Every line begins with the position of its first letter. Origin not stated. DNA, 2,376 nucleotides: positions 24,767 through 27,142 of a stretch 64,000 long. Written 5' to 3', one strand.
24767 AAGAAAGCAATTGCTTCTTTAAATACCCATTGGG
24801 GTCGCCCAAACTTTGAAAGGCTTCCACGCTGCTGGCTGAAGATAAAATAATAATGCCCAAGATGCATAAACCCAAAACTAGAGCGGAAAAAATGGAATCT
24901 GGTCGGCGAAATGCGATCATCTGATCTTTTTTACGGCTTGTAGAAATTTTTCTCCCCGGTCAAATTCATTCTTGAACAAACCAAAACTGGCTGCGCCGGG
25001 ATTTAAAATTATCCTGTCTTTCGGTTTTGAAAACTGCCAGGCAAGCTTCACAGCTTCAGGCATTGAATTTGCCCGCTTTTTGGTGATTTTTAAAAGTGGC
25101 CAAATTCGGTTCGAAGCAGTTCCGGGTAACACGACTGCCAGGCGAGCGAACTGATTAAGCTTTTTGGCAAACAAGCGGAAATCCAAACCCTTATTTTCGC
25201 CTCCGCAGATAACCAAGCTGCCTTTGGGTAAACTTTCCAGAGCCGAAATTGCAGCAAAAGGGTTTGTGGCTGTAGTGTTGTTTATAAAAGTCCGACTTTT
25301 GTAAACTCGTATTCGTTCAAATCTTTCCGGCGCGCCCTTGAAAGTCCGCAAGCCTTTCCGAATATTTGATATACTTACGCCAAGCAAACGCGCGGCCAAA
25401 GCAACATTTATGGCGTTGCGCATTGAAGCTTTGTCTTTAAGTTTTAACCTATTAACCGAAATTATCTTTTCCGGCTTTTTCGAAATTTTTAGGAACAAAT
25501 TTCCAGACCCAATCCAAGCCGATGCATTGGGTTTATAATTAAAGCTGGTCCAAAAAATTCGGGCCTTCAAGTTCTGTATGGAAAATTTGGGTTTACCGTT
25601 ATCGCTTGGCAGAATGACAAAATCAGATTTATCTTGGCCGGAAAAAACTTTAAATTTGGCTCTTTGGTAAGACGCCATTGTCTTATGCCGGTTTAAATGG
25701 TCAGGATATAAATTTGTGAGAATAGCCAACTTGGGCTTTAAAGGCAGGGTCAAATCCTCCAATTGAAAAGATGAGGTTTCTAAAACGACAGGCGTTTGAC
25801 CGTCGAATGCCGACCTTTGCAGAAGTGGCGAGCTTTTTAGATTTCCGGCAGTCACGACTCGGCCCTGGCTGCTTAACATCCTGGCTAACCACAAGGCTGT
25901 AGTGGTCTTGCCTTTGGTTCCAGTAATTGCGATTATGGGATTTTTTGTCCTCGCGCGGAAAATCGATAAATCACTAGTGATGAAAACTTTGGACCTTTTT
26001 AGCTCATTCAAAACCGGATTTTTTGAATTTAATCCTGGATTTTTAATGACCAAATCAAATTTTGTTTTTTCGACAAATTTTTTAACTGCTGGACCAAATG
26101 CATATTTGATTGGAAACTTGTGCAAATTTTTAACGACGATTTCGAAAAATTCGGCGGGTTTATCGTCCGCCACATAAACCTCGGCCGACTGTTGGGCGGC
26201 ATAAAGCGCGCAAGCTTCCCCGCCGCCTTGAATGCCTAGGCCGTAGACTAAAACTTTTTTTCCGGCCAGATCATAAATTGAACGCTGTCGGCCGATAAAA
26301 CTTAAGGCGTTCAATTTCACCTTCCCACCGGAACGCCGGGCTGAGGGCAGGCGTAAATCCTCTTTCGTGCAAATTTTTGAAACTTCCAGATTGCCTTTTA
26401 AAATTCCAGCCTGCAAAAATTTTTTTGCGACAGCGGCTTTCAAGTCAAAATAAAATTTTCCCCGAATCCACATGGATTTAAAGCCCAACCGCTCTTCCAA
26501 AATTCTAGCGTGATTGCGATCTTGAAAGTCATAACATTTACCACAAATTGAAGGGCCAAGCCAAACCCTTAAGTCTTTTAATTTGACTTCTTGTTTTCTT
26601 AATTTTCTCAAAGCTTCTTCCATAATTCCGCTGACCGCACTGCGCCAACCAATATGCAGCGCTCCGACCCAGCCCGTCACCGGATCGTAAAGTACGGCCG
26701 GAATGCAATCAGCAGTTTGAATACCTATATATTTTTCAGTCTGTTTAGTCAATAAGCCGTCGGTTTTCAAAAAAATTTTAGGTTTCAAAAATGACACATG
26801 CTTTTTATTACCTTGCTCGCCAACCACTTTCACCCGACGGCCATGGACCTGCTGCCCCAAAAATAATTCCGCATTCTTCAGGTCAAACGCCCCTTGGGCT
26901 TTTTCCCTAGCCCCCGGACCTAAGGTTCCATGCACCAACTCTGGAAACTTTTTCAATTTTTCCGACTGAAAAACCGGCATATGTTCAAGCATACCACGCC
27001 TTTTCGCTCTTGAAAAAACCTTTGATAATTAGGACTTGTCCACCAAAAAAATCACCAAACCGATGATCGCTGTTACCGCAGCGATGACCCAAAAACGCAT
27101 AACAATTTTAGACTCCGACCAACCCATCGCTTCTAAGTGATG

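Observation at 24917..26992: PgeF/YfiH peptidoglycan-editing domain translationally fused to MurD inside the dcw cluster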

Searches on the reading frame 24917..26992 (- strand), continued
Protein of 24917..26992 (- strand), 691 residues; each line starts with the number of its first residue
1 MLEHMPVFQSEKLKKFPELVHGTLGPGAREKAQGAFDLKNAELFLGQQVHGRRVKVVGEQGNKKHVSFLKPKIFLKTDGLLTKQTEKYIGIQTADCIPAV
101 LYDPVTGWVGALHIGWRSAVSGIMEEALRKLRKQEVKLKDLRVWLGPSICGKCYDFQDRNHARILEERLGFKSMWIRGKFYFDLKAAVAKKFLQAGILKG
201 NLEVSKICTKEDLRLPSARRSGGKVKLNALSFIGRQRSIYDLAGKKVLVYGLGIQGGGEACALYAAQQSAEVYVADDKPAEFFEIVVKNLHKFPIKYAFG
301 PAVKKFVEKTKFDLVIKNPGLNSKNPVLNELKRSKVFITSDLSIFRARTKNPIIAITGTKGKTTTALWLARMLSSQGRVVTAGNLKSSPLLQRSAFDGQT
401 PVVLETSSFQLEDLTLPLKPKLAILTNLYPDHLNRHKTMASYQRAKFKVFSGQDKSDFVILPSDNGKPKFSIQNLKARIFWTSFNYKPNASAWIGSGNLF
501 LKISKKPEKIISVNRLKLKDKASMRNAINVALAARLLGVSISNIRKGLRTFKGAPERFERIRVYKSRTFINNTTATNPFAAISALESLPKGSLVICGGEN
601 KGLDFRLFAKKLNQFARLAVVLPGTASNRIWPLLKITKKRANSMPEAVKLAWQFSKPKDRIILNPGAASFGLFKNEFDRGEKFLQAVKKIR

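Call 52: fold_search(model_id=the predicted structure, library=pdb)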
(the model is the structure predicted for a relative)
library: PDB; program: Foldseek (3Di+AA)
matches with E <= 10: 1765; with E <= 0.001: 119
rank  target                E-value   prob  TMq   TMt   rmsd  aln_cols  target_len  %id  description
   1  3lk7                  1.9e-33  1.00  0.46  0.68   9.8       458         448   29  The Crystal Structure of UDP-N-acetylmuramoylalanine-D-glutamate (MurD) ligase from Streptococcus agalactiae to 1.5A (released 2010-02-09)
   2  7ti7                  9.3e-31  1.00  0.42  0.64   9.9       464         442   25  Crystal Structure of UDP-N-acetylmuramoylalanine-D-glutamate ligase from Acinetobacter baumannii AB5075-UW in complex wi (released 2022-01-26)
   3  7sir                  4.8e-30  1.00  0.39  0.60  11.2       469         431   24  Crystal Structure of UDP-N-acetylmuramoylalanine-D-glutamate ligase from Acinetobacter baumannii AB5075-UW (released 2021-11-03)
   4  8dp2                  5.4e-30  1.00  0.44  0.66   9.0       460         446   26  Crystal Structure of UDP-N-acetylmuramoylalanine--D-glutamate ligase (MurD) from Pseudomonas aeruginosa PAO1 in complex  (released 2022-08-17)
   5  7sy9_A                7.7e-30  1.00  0.40  0.62  11.6       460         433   25  Crystal Structure of UDP-N-acetylmuramoylalanine--D-glutamate ligase (MurD) from Pseudomonas aeruginosa PAO1 (released 2021-12-15)
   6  7u35_C                2.1e-29  1.00  0.40  0.61  11.1       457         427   25  Crystal Structure of UDP-N-acetylmuramoylalanine--D-glutamate ligase (MurD) from Pseudomonas aeruginosa PAO1 in comple (released 2022-03-09)
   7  7u35_A                2.2e-29  1.00  0.41  0.63  10.6       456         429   25  Crystal Structure of UDP-N-acetylmuramoylalanine--D-glutamate ligase (MurD) from Pseudomonas aeruginosa PAO1 in comple (released 2022-03-09)
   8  7sy9_B                6.4e-29  1.00  0.39  0.61  11.6       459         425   25  Crystal Structure of UDP-N-acetylmuramoylalanine--D-glutamate ligase (MurD) from Pseudomonas aeruginosa PAO1 (released 2021-12-15)
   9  2jfh                  1.2e-28  1.00  0.42  0.65   9.0       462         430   26  Crystal structure of MurD ligase in complex with L-Glu containing sulfonamide inhibitor (released 2007-05-15)
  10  7u35_B                1.7e-28  1.00  0.40  0.61  10.9       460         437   25  Crystal Structure of UDP-N-acetylmuramoylalanine--D-glutamate ligase (MurD) from Pseudomonas aeruginosa PAO1 in comple (released 2022-03-09)
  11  5a5f                  6.2e-28  1.00  0.41  0.63  10.6       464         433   26  CRYSTAL STRUCTURE OF MURD LIGASE FROM ESCHERICHIA COLI IN COMPLEX WITH UMA AND ADP (released 2016-04-13)
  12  2y66                  9.3e-28  1.00  0.43  0.65   8.8       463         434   26  New 5-Benzylidenethiazolidine-4-one Inhibitors of Bacterial MurD Ligase: Design, Synthesis, Crystal Structures, and Biol (released 2011-10-19)
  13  8vw0                  1.0e-27  1.00  0.42  0.64  10.0       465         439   26  Crystal Structure of Apo UDP-N-acetylmuramoylalanine--D-glutamate ligase (MurD) from E. coli (AMP bound) (released 2024-02-14)
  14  2wjp                  1.6e-27  1.00  0.43  0.65   8.8       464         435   26  CRYSTAL STRUCTURE OF MURD LIGASE IN COMPLEX WITH D-GLU CONTAINING RHODANINE INHIBITOR (released 2010-08-25)
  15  1eeh                  1.6e-27  1.00  0.39  0.61  14.8       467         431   25  UDP-N-ACETYLMURAMOYL-L-ALANINE:D-GLUTAMATE LIGASE (released 2001-01-17)
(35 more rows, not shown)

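Call 54: list_cluster_members(proteins=[P0001, P0003, P0145])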
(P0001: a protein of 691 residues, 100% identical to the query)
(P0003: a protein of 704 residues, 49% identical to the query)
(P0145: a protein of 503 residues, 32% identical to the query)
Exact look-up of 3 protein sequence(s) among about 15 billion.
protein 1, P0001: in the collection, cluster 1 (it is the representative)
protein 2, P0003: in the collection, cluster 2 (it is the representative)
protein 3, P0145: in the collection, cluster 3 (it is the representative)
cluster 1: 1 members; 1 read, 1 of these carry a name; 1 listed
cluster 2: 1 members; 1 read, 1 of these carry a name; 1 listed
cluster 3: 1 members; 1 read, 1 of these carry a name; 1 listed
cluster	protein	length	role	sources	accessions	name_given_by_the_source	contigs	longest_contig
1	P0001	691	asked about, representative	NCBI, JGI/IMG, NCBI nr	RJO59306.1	UDP-N-acetylmuramoyl-L-alanine--D-glutamate ligase [Candidatus Parcubacteria bacterium] | UDP-N-acetylmuramoylalanine--D-glutamate ligase | MAG: UDP-N-acetylmuramoyl-L-alanine--D-glutamate ligase [Candidatus Parcubacteria ...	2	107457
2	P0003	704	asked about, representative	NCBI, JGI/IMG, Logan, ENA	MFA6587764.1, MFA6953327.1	MAG: UDP-N-acetylmuramoyl-L-alanine--D-glutamate ligase [Patescibacteria group bacterium] | UDP-N-acetylmuramoylalanine--D-glutamate ligase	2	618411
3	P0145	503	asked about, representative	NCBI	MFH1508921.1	MAG: glutamate racemase [bacterium]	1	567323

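Call 63: find_encoding_contigs(protein=P0025, flank=4000, max_places=2)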
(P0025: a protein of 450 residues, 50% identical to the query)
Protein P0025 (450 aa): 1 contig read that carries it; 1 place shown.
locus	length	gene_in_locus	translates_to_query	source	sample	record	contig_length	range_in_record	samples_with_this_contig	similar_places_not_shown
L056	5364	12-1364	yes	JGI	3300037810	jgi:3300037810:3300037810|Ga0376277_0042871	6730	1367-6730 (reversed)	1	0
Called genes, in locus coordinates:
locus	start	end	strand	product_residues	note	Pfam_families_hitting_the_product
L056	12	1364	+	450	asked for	PF21799:MurD-like_N, PF08245:Mur_ligase_M, PF02875:Mur_ligase_C (weak)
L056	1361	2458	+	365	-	PF01098:FTSW_RODA_SPOVE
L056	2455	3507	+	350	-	PF03033:Glyco_transf_28, PF04101:Glyco_tran_28_C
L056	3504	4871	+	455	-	PF01225:Mur_ligase, PF08245:Mur_ligase_M, PF02875:Mur_ligase_C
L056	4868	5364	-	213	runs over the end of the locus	-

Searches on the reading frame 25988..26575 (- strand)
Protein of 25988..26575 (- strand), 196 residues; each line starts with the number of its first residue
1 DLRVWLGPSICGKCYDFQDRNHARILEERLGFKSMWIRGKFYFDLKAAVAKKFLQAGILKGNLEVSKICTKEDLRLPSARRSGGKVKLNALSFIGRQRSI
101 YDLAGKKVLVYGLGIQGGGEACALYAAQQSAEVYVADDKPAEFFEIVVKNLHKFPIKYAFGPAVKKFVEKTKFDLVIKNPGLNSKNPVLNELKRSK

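Call 25: find_related_loci(query=A2, collection=genome_contigs, flank=6000)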
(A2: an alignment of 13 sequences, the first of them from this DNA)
Query A2 (196 aa) in genome_contigs; peptide patterns used: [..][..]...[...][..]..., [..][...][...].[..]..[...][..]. (x = any residue, [..] = any of these).
145 stretches matched a pattern; 46 encode a relative of the query (tblastn E <= 1e-3); 46 distinct loci.
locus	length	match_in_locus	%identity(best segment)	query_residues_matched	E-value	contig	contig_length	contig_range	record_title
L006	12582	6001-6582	44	1-196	5e-52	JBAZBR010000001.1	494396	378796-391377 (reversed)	MAG: Patescibacteria group bacterium isolate SO_2017_GW1_117 NODE_115_length_494396_cov_1.400511_OW334_2017, whole genom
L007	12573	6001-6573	43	2-195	5e-43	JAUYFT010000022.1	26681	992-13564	MAG: bacterium isolate C21_metabat.bin.3 C21_k141_375879, whole genome shotgun sequence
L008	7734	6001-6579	38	1-195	2e-39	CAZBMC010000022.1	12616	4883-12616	MAG TPA_asm: uncultured Gammaproteobacteria bacterium isolate SRP329715_co1_47 genome assembly, contig: NODE_7580_length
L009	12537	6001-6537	42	1-182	3e-38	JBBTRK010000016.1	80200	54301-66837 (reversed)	MAG: Patescibacteria group bacterium isolate H52-bin111_1 H52_bin111_1_000000000016, whole genome shotgun sequence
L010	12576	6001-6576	35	1-195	5e-32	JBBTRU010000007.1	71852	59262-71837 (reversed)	MAG: Patescibacteria group bacterium isolate H51-bin156_1 H51_bin156_1_000000000007, whole genome shotgun sequence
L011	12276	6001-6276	49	101-194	3e-18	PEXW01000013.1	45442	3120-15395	MAG: Candidatus Kerfeldbacteria bacterium CG08_land_8_20_14_0_20_43_14 CG08_land_8_20_14_0.20_scaffold_152_c, whole geno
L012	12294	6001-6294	34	1-97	4e-12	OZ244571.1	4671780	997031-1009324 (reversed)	MAG: Candidatus Azotimanducaceae bacterium isolate 6c18b654-ed48-41b2-8997-934890c086b4 genome assembly, chromosome: 1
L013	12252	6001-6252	36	105-189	2e-11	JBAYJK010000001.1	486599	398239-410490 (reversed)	MAG: Patescibacteria group bacterium isolate SO_2016_GW1_54 scaffold00008_OW334_2016, whole genome shotgun sequence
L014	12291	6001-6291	33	1-96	1e-10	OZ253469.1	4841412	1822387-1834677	MAG: Candidatus Azotimanducaceae bacterium isolate 0d336ec1-7821-4be5-a928-cec4cb1b8f81 genome assembly, chromosome: 1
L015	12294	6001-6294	34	1-97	4e-10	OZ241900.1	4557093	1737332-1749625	MAG: Candidatus Azotimanducaceae bacterium isolate 6709ce91-7ab9-400f-b60a-8ddaec63a3c8 genome assembly, chromosome: 1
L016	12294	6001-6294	32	1-97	4e-10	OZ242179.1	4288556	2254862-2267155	MAG: Candidatus Azotimanducaceae bacterium isolate 61860275-71fb-4faa-83a6-385f48b75eb5 genome assembly, chromosome: 1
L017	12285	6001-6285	34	1-94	8e-10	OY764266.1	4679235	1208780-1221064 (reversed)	MAG: Pseudomonadales bacterium isolate 98484ff4-1806-4741-b53f-28f88446d800 genome assembly, chromosome: 1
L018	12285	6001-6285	34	1-94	1e-9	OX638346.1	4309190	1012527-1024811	MAG: uncultured Pseudomonadales bacterium isolate d827bc71-510b-42c7-8643-a16607f70ddf genome assembly, chromosome: 1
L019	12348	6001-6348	30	1-122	3e-9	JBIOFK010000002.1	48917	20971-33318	MAG: Actinomycetales bacterium isolate GcA5-12 k141_2706221_length_48917_cov_23.9607, whole genome shotgun sequence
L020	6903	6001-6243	34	2-85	6e-9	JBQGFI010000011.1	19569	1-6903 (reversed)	MAG: Marmoricola sp. isolate ContRs0_19 ContRs0_contig11, whole genome shotgun sequence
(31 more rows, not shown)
